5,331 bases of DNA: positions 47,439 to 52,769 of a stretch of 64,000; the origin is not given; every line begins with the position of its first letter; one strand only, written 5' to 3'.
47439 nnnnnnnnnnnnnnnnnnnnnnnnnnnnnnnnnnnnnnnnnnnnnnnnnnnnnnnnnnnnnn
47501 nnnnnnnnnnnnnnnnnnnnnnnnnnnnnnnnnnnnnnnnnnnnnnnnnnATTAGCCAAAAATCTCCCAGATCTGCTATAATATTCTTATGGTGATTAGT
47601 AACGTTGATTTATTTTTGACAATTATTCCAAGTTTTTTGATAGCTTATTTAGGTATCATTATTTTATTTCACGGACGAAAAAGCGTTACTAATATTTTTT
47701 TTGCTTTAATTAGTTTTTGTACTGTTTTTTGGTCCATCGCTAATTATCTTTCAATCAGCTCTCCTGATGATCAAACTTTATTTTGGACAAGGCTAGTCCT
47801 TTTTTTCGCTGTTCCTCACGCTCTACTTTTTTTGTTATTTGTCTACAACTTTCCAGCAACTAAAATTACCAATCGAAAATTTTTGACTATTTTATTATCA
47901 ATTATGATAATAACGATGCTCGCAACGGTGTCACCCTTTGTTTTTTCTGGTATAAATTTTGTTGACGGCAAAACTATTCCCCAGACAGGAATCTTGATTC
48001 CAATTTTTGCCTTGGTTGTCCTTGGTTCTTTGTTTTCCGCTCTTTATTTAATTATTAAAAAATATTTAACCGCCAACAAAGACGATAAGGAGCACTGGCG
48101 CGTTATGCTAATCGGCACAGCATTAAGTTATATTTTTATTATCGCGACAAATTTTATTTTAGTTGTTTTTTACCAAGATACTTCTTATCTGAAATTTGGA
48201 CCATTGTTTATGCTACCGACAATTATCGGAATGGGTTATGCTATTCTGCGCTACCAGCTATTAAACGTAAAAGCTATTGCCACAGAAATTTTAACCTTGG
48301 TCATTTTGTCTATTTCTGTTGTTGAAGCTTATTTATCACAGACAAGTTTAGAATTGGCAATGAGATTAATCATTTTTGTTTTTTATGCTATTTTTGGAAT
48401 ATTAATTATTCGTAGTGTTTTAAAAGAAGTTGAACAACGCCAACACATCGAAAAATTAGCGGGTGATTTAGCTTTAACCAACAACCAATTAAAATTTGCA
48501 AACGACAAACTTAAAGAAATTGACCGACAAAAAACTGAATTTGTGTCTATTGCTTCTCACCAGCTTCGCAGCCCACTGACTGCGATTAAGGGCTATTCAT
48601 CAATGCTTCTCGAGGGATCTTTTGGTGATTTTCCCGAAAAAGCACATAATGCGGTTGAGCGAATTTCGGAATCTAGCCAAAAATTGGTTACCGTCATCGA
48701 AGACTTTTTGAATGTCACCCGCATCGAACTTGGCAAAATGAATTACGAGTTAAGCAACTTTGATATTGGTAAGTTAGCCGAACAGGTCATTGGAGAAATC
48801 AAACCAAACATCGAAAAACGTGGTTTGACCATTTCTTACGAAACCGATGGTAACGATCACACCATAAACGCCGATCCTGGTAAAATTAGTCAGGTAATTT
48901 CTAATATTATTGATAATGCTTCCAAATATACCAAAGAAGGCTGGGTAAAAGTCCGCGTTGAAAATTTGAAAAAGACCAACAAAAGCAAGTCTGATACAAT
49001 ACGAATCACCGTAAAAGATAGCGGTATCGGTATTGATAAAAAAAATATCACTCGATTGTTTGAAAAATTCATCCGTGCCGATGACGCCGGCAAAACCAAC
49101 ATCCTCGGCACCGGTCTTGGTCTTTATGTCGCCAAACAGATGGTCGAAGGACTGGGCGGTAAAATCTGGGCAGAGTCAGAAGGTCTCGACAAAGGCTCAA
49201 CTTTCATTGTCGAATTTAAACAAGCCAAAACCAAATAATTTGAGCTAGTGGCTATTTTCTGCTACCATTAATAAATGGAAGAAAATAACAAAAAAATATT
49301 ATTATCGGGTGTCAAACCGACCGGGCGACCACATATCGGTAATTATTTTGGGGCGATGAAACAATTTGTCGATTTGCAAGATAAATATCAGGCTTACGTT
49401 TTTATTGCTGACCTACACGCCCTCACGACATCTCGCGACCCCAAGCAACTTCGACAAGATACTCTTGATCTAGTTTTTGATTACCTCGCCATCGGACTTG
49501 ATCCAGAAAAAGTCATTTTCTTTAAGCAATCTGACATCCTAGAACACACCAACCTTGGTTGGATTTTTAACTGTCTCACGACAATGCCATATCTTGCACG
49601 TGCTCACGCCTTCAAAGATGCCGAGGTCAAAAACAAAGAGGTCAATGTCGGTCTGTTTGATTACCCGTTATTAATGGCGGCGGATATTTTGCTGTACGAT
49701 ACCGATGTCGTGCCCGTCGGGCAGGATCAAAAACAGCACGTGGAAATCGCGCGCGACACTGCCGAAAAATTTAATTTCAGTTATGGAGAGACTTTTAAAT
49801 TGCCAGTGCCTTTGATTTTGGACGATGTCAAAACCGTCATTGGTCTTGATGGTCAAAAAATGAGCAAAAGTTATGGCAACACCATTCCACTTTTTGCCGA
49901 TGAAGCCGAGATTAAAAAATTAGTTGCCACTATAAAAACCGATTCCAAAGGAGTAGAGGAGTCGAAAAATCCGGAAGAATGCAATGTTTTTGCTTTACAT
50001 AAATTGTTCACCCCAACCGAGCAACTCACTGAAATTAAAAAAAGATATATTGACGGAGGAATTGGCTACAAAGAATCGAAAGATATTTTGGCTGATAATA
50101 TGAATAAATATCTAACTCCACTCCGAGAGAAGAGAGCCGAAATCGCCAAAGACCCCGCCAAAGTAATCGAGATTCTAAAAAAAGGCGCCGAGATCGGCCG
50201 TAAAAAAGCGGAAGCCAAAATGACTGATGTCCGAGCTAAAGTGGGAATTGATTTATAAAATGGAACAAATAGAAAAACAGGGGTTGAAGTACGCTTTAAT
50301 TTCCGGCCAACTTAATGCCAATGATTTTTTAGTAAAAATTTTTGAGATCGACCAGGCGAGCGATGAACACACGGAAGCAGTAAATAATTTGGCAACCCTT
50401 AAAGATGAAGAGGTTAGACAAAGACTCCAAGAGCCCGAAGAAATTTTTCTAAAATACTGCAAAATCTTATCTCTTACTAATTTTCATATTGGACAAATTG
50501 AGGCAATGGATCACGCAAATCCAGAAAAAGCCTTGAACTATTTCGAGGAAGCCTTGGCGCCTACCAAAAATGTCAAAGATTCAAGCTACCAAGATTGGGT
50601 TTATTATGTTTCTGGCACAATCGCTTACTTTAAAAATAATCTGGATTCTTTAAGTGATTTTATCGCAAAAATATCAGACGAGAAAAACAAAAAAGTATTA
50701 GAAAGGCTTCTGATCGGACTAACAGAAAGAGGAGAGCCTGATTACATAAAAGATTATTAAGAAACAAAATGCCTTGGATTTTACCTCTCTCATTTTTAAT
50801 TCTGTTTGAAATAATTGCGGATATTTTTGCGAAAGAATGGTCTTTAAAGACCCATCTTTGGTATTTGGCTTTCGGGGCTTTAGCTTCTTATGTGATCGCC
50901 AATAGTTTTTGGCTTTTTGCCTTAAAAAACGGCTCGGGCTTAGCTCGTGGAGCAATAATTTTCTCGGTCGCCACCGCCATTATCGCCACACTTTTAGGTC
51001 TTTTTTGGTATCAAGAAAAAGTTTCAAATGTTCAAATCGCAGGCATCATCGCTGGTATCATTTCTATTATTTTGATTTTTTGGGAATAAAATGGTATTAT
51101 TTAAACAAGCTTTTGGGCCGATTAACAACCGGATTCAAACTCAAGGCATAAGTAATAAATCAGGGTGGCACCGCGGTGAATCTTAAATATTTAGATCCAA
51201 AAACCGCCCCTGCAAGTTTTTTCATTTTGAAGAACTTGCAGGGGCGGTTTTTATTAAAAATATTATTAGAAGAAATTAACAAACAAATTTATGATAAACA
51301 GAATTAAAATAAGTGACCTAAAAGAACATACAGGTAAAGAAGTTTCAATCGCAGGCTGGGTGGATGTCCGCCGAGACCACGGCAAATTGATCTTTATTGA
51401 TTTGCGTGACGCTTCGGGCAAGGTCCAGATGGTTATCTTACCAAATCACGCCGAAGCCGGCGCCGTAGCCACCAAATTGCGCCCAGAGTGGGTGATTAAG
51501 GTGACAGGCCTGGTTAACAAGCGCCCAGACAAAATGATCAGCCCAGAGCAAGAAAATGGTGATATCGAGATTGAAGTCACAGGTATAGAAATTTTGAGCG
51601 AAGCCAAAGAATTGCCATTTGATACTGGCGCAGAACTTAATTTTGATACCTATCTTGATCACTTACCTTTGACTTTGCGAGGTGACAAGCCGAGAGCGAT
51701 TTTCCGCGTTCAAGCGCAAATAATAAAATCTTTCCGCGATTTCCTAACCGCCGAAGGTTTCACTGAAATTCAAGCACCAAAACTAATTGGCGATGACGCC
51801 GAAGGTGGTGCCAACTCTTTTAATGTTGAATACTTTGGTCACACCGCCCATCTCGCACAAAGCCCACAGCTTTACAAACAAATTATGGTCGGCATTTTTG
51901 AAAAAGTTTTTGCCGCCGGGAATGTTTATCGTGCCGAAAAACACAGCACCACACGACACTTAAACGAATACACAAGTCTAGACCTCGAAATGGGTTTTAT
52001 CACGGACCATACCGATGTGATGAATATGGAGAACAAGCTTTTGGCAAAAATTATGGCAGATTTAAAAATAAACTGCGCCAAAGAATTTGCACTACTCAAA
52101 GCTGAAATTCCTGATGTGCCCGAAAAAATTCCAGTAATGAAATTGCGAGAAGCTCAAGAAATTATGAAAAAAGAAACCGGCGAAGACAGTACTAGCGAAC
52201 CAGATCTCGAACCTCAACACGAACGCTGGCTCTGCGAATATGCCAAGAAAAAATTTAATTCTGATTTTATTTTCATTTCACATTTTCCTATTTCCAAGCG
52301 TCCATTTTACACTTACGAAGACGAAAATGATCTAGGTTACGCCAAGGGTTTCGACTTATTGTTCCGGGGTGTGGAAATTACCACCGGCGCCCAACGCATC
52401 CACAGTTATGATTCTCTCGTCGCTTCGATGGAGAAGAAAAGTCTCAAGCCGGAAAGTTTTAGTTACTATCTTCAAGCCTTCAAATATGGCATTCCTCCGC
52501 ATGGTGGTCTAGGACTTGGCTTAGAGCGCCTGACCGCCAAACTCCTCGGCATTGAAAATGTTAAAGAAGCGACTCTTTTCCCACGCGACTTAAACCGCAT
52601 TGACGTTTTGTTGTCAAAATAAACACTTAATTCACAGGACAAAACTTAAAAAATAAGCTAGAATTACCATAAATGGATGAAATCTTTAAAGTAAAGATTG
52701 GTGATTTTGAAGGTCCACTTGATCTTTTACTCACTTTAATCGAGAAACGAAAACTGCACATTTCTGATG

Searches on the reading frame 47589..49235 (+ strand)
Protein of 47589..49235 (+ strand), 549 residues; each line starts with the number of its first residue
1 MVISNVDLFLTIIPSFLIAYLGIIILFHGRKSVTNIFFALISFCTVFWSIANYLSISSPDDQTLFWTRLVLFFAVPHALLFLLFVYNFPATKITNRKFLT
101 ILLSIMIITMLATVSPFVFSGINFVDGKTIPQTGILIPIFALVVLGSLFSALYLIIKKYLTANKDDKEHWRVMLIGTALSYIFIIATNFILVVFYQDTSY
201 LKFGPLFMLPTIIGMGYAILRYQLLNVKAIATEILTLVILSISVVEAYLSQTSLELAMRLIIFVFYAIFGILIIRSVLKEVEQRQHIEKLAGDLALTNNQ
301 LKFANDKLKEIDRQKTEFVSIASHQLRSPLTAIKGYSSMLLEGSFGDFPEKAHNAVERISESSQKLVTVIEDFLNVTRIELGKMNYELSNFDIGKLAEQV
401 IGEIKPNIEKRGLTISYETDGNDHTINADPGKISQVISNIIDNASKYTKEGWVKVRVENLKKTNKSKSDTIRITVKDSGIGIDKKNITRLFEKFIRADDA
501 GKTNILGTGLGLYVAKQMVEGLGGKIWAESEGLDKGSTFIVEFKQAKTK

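Call 93: search_protein_families(library=pfam, proteins=[window:47589-49235:+], max_evalue=0.01)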
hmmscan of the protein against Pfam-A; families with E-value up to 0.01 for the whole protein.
window:47589-49235:+ (549 aa): 4 families
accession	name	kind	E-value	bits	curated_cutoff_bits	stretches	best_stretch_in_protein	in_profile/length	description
PF02518.31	HATPase_c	-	1.3e-25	90.4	26.4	1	429-545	2-109/111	Histidine kinase-, DNA gyrase B-, and HSP90-like ATPase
PF00512.31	HisKA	-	4.2e-16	59.2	26.9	1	314-381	1-65/66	His Kinase A (phospho-acceptor) domain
PF16927.11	HisKA_7TM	-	2.6e-12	47.5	28.6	1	12-227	3-222/224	N-terminal 7TM region of histidine kinase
PF13581.12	HATPase_c_2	-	0.0031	18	27.4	1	437-520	40-110/127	Histidine kinase-like ATPase domain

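Call 94: search_protein_families(library=ncbifam, proteins=[window:47589-49235:+], max_evalue=0.01)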
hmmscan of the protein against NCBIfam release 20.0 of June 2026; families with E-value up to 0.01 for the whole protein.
window:47589-49235:+ (549 aa): 78 families (the best 25 are shown)
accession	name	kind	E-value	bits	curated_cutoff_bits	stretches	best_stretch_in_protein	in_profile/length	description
NF046044.1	PnpS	equivalog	7.7e-55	186.5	400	1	307-543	162-389/390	two-component system histidine kinase PnpS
NF033092.0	HK_WalK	equivalog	4.9e-50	170.7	725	1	309-541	366-590/594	cell wall metabolism sensor histidine kinase WalK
TIGR02966.1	phoR_proteo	equivalog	8.6e-46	156.5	334.2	1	307-543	106-333/333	phosphate regulon sensor histidine kinase PhoR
TIGR02956.1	TMAO_torS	equivalog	6.7e-44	150.3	676.5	1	304-544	453-681/967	TMAO reductase system sensor histidine kinase/response regulator TorS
NF045901.1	HisKinLetSLeg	equivalog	9.5e-43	146.3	1650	1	297-547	275-520/906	two-component system sensor histidine kinase LetS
NF047874.1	MASE3_PAS_HK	subfamily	6e-42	144.2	560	1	275-545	369-625/655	MASE3 domain-containing sensor histidine kinase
NF008318.0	PRK11107.1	equivalog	5.1e-41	140.6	890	1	295-544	273-517/920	two-component sensor histidine kinase BarA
NF041947.1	LuxQ_Vibrio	equivalog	5.2e-41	140.4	1200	1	295-543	452-694/843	quorum-sensing autoinducer 2 sensor kinase/phosphatase LuxQ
NF038297.2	hybrid_HK_HrmK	equivalog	2.4e-39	135.5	725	1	283-542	204-454/607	hybrid histidine kinase/response regulator HrmK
NF008302.0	PRK11091.1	equivalog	3.1e-38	131.5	838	1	302-545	270-505/779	aerobic respiration two-component sensor histidine kinase ArcB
NF033091.0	HK_VanS_ACDEFG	equivalog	4.4e-38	131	400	1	278-532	37-283/293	vancomycin resistance histidine kinase VanS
NF041880.1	EPS_EpsF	equivalog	5.8e-35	120.7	900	1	304-541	263-489/492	response regulator EpsF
NF040691.1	MtrAB_MtrB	equivalog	3.5e-34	118.7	450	1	300-541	256-488/507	MtrAB system histidine kinase MtrB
NF006800.0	PRK09303.1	equivalog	1.2e-32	113.3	342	1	300-540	136-372/383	histidine kinase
NF008099.0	PRK10841.1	equivalog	2.1e-31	108.6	920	1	312-541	467-686/949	two-component system sensor histidine kinase RcsC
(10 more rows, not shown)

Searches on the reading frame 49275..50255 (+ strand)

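Call 92: search_protein_families(library=pfam, proteins=[window:49275-50255:+], max_evalue=0.001)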
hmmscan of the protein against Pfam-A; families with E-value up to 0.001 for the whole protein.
window:49275-50255:+ (327 aa): 1 family
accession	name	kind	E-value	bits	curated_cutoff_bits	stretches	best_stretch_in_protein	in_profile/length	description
PF00579.31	tRNA-synt_1b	-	9.7e-70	235.6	21.1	1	4-280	3-291/292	tRNA synthetases class I (W and Y)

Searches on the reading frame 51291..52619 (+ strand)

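Call 92: search_protein_families(library=pfam, proteins=[window:51291-52619:+], max_evalue=0.001)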
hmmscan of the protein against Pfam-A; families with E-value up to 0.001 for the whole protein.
window:51291-52619:+ (443 aa): 2 families
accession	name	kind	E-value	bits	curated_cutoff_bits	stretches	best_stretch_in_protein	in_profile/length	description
PF00152.25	tRNA-synt_2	-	4.5e-80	269.4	25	1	120-433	4-307/308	tRNA synthetases class II (D, K and N)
PF01336.31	tRNA_anti-codon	-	3.4e-17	62.6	27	1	18-102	1-75/75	OB-fold nucleic acid binding domain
